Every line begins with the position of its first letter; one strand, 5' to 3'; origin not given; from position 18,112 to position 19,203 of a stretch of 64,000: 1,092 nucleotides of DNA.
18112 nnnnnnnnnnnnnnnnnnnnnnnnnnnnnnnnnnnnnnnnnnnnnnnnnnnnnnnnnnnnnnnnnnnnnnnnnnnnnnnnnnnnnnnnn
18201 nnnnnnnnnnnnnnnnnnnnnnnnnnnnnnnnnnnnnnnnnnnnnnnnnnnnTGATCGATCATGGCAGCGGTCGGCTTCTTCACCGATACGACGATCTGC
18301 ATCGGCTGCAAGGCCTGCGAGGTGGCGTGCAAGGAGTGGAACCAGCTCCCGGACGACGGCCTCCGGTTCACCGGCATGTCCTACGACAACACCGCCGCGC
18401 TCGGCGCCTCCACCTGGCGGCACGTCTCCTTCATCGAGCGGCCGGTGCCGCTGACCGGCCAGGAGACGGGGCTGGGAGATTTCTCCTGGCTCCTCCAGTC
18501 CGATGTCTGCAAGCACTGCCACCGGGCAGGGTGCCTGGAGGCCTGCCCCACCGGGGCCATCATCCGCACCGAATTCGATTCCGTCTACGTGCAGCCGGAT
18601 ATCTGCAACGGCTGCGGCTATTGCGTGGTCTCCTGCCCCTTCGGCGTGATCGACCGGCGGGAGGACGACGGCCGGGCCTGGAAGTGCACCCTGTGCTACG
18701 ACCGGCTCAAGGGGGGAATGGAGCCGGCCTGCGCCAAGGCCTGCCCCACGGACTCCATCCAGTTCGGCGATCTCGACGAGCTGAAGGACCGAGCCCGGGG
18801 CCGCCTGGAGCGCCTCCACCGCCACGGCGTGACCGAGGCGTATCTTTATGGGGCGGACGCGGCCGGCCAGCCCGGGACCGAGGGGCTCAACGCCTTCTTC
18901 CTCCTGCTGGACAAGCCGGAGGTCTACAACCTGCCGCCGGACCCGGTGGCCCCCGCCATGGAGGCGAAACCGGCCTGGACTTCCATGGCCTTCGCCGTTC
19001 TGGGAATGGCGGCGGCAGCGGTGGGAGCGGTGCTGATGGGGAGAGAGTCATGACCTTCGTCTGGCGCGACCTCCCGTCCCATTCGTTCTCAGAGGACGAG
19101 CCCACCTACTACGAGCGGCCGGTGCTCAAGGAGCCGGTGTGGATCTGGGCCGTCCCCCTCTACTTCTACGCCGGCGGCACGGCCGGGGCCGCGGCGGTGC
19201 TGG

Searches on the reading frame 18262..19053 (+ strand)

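Call 71: search_protein_families(library=pfam, proteins=[window:18262-19053:+], max_evalue=0.00001)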
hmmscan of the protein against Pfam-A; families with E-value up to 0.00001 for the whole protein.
window:18262-19053:+ (263 aa): 10 families
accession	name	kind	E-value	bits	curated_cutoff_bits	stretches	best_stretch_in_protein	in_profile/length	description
PF13247.11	Fer4_11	-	1.2e-21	77.2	26.2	1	75-170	2-99/100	4Fe-4S dicluster domain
PF12838.12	Fer4_7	-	1.8e-16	60.7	27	1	13-99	2-52/52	4Fe-4S dicluster domain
PF13187.11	Fer4_9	-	1.4e-13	51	27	2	13-100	2-52/52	4Fe-4S dicluster domain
PF12837.12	Fer4_6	-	6.5e-13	48.4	25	1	108-130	2-24/24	4Fe-4S binding domain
PF13237.11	Fer4_10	-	4.7e-11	42.9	25.5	1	108-162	2-53/53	4Fe-4S dicluster domain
PF00037.32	Fer4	-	6.7e-11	42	21.1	1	108-130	1-23/24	4Fe-4S binding domain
PF12797.12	Fer4_2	-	2.6e-10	40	24.5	0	108-127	3-22/22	4Fe-4S binding domain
PF25160.1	LdpA_Fe-S-bd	-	1.9e-07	31.2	27.6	1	85-133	4-46/49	LdpA Fe-S cluster-binding domain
PF13484.11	Fer4_16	-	3e-07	31.6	30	0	83-103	2-20/66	4Fe-4S double cluster binding domain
PF12798.12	Fer4_3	-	6.2e-06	27.1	27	0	115-128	1-14/15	4Fe-4S binding domain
